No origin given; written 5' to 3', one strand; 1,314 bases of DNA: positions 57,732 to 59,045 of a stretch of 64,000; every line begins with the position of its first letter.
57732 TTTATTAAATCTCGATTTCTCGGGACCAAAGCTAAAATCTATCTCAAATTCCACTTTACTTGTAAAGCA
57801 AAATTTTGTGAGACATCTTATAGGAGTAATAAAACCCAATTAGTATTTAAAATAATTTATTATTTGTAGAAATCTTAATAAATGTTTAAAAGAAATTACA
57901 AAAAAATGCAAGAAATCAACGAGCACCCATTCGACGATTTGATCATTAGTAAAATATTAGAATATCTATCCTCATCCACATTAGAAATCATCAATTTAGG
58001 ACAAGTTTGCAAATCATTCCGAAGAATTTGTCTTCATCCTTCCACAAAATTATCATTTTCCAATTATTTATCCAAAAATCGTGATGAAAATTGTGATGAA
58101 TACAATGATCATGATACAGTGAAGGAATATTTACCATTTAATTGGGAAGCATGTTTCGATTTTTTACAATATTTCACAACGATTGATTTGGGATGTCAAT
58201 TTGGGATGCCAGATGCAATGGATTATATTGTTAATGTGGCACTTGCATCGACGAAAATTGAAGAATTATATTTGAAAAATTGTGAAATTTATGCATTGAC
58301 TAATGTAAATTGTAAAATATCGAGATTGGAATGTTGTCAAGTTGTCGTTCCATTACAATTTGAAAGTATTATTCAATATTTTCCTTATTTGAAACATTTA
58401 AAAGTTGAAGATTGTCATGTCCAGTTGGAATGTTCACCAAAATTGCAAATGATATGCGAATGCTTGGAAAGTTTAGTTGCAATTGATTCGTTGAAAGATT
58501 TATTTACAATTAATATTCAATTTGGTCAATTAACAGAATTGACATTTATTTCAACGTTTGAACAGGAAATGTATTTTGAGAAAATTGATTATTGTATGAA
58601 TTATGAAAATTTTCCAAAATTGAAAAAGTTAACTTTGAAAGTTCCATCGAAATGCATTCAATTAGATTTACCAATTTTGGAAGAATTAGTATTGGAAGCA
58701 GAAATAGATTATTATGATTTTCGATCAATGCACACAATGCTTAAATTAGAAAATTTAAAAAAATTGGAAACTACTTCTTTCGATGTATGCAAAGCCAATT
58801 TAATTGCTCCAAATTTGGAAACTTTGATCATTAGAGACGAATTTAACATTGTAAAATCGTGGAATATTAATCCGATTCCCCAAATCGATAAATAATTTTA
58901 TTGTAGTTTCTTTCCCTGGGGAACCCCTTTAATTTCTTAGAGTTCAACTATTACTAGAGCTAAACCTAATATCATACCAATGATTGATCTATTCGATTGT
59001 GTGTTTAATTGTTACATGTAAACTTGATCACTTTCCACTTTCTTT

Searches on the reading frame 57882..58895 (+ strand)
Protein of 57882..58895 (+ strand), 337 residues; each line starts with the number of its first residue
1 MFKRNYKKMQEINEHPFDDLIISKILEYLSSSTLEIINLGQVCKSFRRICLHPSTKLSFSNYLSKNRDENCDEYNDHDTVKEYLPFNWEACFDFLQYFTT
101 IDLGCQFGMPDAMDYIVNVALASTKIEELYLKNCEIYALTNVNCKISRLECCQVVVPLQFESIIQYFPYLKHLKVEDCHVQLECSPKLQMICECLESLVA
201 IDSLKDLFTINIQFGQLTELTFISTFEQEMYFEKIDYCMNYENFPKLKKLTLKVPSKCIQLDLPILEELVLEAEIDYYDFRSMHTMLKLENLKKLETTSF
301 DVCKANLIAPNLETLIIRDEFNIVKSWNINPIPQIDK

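Call 5: search_protein_families(library=pfam, proteins=[window:57882-58895:+], max_evalue=0.1)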
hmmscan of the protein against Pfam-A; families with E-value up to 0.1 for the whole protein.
window:57882-58895:+ (337 aa): 3 families
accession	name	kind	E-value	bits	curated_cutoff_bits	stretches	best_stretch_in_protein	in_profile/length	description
PF12937.12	F-box-like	-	1.4e-05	25.2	24.3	1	21-54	8-39/47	F-box-like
PF00646.38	F-box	-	0.00096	19.4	20.5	1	19-54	6-39/43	F-box domain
PF23598.1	LRR_14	-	0.0018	17.5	40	1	145-302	168-323/353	Leucine-rich repeat region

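Call 11: find_encoding_contigs(protein=window:57882-58895:+, flank=10000, max_places=5)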
Protein window:57882-58895:+ (337 aa): no gene with exactly this product is on record in the collection.
